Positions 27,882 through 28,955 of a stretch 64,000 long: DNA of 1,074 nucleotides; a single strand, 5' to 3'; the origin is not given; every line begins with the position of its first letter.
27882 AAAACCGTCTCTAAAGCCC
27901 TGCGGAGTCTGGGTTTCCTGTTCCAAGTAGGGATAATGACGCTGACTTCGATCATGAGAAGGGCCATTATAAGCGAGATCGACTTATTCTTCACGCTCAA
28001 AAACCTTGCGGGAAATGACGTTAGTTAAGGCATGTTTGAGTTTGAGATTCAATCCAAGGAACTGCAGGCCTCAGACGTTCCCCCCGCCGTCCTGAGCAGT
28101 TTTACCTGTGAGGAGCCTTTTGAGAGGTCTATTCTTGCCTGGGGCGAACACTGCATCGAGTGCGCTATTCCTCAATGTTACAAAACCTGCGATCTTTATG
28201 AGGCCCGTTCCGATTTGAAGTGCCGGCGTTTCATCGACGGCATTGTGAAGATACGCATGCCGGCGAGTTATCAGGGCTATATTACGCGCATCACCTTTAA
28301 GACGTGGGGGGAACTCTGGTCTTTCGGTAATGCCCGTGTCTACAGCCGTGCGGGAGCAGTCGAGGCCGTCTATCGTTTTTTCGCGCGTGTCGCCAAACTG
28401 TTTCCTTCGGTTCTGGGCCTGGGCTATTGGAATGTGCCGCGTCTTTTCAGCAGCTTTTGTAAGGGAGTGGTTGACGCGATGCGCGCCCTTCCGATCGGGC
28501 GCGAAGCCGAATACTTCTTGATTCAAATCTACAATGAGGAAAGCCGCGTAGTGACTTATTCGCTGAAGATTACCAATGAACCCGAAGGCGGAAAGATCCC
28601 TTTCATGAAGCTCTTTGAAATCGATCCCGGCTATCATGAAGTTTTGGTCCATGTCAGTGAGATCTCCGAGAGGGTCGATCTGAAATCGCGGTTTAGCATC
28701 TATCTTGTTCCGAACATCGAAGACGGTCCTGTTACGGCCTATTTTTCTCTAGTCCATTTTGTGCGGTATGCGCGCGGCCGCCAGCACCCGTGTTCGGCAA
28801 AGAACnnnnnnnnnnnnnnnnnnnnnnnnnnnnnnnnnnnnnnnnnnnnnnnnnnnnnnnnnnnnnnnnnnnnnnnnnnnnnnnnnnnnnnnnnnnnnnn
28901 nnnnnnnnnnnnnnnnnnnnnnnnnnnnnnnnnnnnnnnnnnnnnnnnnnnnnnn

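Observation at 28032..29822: FkbH-like protein carrying an unassigned Cys-rich N-terminal domain, in a glycan-modification block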

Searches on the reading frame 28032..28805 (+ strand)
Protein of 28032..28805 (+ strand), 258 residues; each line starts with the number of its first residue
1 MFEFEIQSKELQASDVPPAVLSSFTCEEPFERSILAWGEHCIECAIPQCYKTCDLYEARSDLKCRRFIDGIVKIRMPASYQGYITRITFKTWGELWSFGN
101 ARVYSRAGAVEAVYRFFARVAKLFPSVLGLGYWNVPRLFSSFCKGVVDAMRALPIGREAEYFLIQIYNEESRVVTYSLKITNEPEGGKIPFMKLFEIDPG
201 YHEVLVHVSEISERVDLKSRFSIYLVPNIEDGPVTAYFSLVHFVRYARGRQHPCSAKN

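Call 5: search_protein_families(library=pfam, proteins=[window:28032-28796:+], max_evalue=0.1)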
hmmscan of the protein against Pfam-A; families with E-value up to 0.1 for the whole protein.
window:28032-28796:+ (255 aa): 0 families

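Call 6: search_protein_families(library=ncbifam, proteins=[window:28032-28796:+], max_evalue=0.1)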
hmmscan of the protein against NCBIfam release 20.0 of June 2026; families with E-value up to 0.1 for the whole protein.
window:28032-28796:+ (255 aa): 0 families

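Call 7: find_homologous_proteins(query=window:28032-28805:+)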
Query window:28032-28805:+ (258 aa): 1 proteins with E <= 0.001 among 455 candidates.
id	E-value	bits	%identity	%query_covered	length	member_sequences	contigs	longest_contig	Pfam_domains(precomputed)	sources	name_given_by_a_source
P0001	7.1e-55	204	53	62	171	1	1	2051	-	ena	-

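Call 12: find_encoding_contigs(protein=P0001, flank=10000)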
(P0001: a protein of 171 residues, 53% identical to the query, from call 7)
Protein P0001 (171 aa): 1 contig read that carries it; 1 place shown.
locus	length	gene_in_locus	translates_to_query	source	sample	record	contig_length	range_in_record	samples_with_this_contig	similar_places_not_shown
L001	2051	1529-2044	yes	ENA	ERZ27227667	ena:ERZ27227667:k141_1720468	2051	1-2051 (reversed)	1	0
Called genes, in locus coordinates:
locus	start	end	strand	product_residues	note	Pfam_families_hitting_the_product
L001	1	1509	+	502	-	?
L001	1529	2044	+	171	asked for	-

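Call 16: search_protein_families(library=pfam, proteins=[L001:1-1509:+], max_evalue=0.01)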
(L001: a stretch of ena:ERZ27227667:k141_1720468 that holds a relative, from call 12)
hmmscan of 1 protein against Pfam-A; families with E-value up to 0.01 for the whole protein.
L001:1-1509:+ (502 aa): 1 family
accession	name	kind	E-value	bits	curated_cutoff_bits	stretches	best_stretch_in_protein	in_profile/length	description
PF13231.12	PMT_2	-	0.00014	22.6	26.1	1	45-156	1-112/160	Dolichyl-phosphate-mannose-protein mannosyltransferase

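Call 19: search_protein_representatives(protein=window:28032-28805:+)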
Query: 258 residues. Proteins with E-value up to 0.001 (for the whole library): 548; up to 1e-10: 269; up to 1e-30: 17. The best 150 are listed.
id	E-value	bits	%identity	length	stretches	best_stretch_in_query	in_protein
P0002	5.0e-81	288.5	47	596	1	1-255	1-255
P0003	1.0e-43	166.2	38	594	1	1-248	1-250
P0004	5.5e-43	163.8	40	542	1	1-248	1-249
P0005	7.5e-43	163.4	39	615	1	1-245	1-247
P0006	7.6e-40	153.5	36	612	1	1-249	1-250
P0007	1.4e-38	149.4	36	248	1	1-245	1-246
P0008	3.5e-38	148.1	37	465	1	1-251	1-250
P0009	2.7e-36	141.9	35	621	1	1-247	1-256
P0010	1.1e-35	139.9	37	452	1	1-244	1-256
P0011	1.7e-35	139.3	36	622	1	1-245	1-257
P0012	3.3e-35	138.3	34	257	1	1-247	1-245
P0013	3.4e-33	131.7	33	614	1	26-246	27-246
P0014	5.9e-33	131.0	36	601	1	1-246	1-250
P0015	1.3e-32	129.8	37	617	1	1-245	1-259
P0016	4.8e-32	128.0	33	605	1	1-245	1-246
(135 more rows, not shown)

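Call 26: find_homologous_proteins(query=A2, max_evalue=0.00001)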
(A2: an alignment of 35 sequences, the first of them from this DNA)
Query A2 (35 sequences) (256 aa, profile of the alignment): 26 proteins with E <= 0.00001 among 8000 candidates.
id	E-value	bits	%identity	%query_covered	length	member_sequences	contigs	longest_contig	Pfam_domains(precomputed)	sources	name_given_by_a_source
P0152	6.7e-80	286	32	95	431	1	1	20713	PF13419.13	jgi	jgi:predicted HAD superfamily phosphohydrolase YqeG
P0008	6.9e-78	280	36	98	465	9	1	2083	PF12689.14,PF00702.33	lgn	-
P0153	1.1e-74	269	36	83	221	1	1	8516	-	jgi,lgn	-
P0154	7.5e-59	217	30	84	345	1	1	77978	-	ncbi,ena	-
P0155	1.4e-58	216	29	84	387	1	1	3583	PF00702.33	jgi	jgi:HAD superfamily phosphatase (TIGR01681 family)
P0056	1.0e-56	210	31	88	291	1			-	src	-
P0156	5.7e-55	205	31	75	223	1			-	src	-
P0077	1.0e-53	200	30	85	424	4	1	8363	-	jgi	jgi:HAD superfamily phosphatase (TIGR01681 family)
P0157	3.9e-53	199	26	95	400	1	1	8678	-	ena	-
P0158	1.0e-52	197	27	86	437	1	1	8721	-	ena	-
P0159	1.3e-52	197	28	83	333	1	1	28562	-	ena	-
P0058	4.8e-52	195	32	86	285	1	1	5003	-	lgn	-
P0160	7.5e-50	188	32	76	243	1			-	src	-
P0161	1.1e-48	184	33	79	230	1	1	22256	-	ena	-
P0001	3.0e-48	182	53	63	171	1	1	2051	-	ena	-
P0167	3.3e-37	146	31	80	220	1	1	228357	-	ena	-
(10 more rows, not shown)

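Call 27: search_solved_structures(query=A2, max_evalue=10)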
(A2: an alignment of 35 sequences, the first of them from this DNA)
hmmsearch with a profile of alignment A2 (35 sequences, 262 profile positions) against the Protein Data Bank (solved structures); distinct sequences matched with E-value up to 10: 1.
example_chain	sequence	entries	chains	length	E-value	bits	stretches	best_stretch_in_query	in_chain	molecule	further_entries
2dis_A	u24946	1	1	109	1.7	11.1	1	64-135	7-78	unnamed protein product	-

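Call 38: predict_structure(alignment_id=A2)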
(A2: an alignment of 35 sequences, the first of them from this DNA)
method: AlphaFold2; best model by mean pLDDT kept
length: 256 residues; sequences in the alignment: 35
mean_pLDDT: 86.3   pTM: 0.87
mean pLDDT of the five models: 86.3, 86.2, 85.3, 85.2, 85.1
residues with pLDDT >= 90: 142; 70-90: 79; 50-70: 33; < 50: 2
segments of 3 or more residues with pLDDT < 50: none
pLDDT, mean of each block of 10 residues (from residue 1): 71 94 86 92 67 69 83 92 94 93 92 83 63 71 84 90 97 98 87 98 97 95 95 95 90 54
secondary structure, 60 per line:
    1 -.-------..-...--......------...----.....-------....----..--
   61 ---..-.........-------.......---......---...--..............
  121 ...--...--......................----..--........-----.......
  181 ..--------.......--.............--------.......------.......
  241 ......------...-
elements in order: H18-23 E30-32 E37-41 H49-52 E67-75 E83-89 E93-98 E102-104 H107-123 H131-152 E161-168 E174-182 E191-197 E200-207 H208-212 E221-227 E234-246

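Call 45: fold_search(model_id=the predicted structure, library=pdb)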
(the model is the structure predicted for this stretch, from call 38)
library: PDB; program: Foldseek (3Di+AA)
matches with E <= 10: 1445; with E <= 0.001: 1
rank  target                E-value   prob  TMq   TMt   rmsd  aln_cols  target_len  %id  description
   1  6r3m_A                9.0e-04  1.00  0.37  0.50   8.6       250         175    8  Family 11 Carbohydrate-Binding Module from Clostridium thermocellum in complex with beta-1,3-1,4-mixed-linked tetrasac (released 2020-02-05)
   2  6r31_A                1.0e-03  1.00  0.38  0.53   5.9       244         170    8  Family 11 Carbohydrate-Binding Module from Clostridium thermocellum in complex with beta-1,3-1,4-mixed-linked tetrasac (released 2020-02-05)
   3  9euf_H                1.0e-03  1.00  0.35  0.30  10.9       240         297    7  Cryo-EM structure of Staphylococcus aureus bacteriophage phi812 baseplate in the pre-contraction state - complete (released 2025-04-09)
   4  9eui_D                1.1e-03  1.00  0.32  0.23   9.1       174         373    9  Cryo-EM structure of Staphylococcus aureus bacteriophage phi812 baseplate in the post-contraction state - complete (released 2025-04-09)
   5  2xom_A                1.5e-03  1.00  0.33  0.52   7.2       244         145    7  Atomic resolution structure of TmCBM61 in complex with beta-1,4- galactotriose (released 2010-09-08)
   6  8okh_A                1.6e-03  0.63  0.21  0.28  13.5       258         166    8  Crystal structure of Bdellovibrio bacteriovorus Bd1399 (released 2023-10-25)
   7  1wzx_A                1.9e-03  0.99  0.31  0.42   7.9       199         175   10  Crystal Structure of Family 30 Carbohydrate Binding Module. (released 2005-03-22)
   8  8okh_B                3.0e-03  0.57  0.20  0.28  14.8       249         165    8  Crystal structure of Bdellovibrio bacteriovorus Bd1399 (released 2023-10-25)
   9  9qxq                  3.5e-03  1.00  0.28  0.08   4.6       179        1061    7  native structure of full-length pesticidal protein Cry1Ca18 at pH9, from crystals formed in vivo (released 2026-02-11)
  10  1wky                  3.7e-03  1.00  0.36  0.22   4.6       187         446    6  Crystal structure of alkaline mannanase from Bacillus sp. strain JAMB-602: catalytic domain and its Carbohydrate Binding (released 2005-06-15)
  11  1v0a                  3.7e-03  0.99  0.35  0.49   6.7       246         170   10  Family 11 Carbohydrate-Binding Module of cellulosomal cellulase Lic26A-Cel5E of Clostridium thermocellum (released 2005-01-12)
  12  6elt                  3.9e-03  1.00  0.26  0.45   3.8       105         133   13  C-terminal domain of MdPPO1 upon self-cleavage (Ccleaved-domain) (released 2019-03-20)
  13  6elv                  4.2e-03  1.00  0.26  0.45   3.8       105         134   13  Recombinantly expressed C-terminal domain of MdPPO1 (Csole-domain) (released 2019-03-20)
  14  1nc7_A                4.2e-03  0.99  0.23  0.44   9.7       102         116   14  Crystal Structure of Thermotoga maritima 1070 (released 2003-07-01)
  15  1nc7_B                5.2e-03  0.99  0.23  0.44  10.3       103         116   14  Crystal Structure of Thermotoga maritima 1070 (released 2003-07-01)
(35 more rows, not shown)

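Call 54: search_protein_families(library=pfam, alignment_id=A2, max_evalue=1)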
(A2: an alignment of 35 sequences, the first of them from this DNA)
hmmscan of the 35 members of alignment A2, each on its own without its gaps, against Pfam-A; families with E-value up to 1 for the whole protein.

A. member 1, seq(256 aa): 0 families

B. families by the number of members that match (of 35 scanned): 7 families
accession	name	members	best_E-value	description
PF19801.4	DUF6284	1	0.02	Family of unknown function (DUF6284)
PF10170.15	C6_DPF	1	0.027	CDPF1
PF22776.1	K_trans_C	1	0.036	K+ potassium transporter C-terminal domain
PF01193.29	RNA_pol_L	1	0.11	RNA polymerase Rpb3/Rpb11 dimerisation domain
PF08931.15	Caudo_bapla_RBP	1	0.16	Lactophage receptor-binding protein C-terminal head domain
PF11629.13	Mst1_SARAH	1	0.21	C terminal SARAH domain of Mst1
PF00313.28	CSD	1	0.29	'Cold-shock' DNA-binding domain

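Call 65: find_encoding_contigs(protein=P0002, flank=8000, max_places=3)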
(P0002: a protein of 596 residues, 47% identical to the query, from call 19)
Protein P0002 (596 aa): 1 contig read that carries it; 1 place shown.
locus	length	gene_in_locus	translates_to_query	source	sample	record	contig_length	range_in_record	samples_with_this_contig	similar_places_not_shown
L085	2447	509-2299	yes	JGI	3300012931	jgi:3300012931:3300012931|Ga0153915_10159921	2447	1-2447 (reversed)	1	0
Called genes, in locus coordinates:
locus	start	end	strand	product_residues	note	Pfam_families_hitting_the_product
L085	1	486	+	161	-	?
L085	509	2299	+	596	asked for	-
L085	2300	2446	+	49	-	?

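Call 72: find_encoding_contigs(protein=P0167, flank=5000, max_places=2)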
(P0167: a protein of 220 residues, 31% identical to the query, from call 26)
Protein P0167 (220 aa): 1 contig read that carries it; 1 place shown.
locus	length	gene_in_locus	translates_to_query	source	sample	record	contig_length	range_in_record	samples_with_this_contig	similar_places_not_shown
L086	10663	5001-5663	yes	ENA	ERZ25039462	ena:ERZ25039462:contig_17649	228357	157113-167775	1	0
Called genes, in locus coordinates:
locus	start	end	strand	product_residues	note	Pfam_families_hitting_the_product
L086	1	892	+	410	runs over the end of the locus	-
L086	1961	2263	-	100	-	-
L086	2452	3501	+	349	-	PF00535:Glycos_transf_2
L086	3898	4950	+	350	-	PF13384:HTH_23 (weak), PF13551:HTH_29, PF13565:HTH_32 (weak), PF13592:HTH_33, PF13358:DDE_3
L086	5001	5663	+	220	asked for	-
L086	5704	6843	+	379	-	-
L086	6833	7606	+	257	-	PF01522:Polysacc_deac_1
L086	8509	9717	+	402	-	PF00534:Glycos_transf_1, PF13692:Glyco_trans_1_4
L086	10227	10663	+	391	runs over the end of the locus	-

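Call 73: find_encoding_contigs(protein=P0154, flank=5000, max_places=2)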
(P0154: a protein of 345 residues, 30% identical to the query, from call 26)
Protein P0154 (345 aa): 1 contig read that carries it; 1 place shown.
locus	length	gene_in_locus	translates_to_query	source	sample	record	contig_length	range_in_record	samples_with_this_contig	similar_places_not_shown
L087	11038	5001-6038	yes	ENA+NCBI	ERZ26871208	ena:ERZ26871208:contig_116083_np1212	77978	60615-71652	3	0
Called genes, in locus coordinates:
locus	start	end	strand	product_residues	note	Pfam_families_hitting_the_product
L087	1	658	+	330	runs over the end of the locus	PF00535:Glycos_transf_2, PF10111:Glyco_tranf_2_2 (weak), PF13641:Glyco_tranf_2_3, PF13632:Glyco_trans_2_3 (weak)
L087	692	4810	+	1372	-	PF00722:Glyco_hydro_16, PF03935:SKN1_KRE6_Sbg1 (faint), PF00353:HemolysinCabind (weak)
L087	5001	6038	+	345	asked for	-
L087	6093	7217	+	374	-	-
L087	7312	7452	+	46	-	-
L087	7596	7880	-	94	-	-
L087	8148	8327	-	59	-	-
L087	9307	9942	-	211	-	PF00722:Glyco_hydro_16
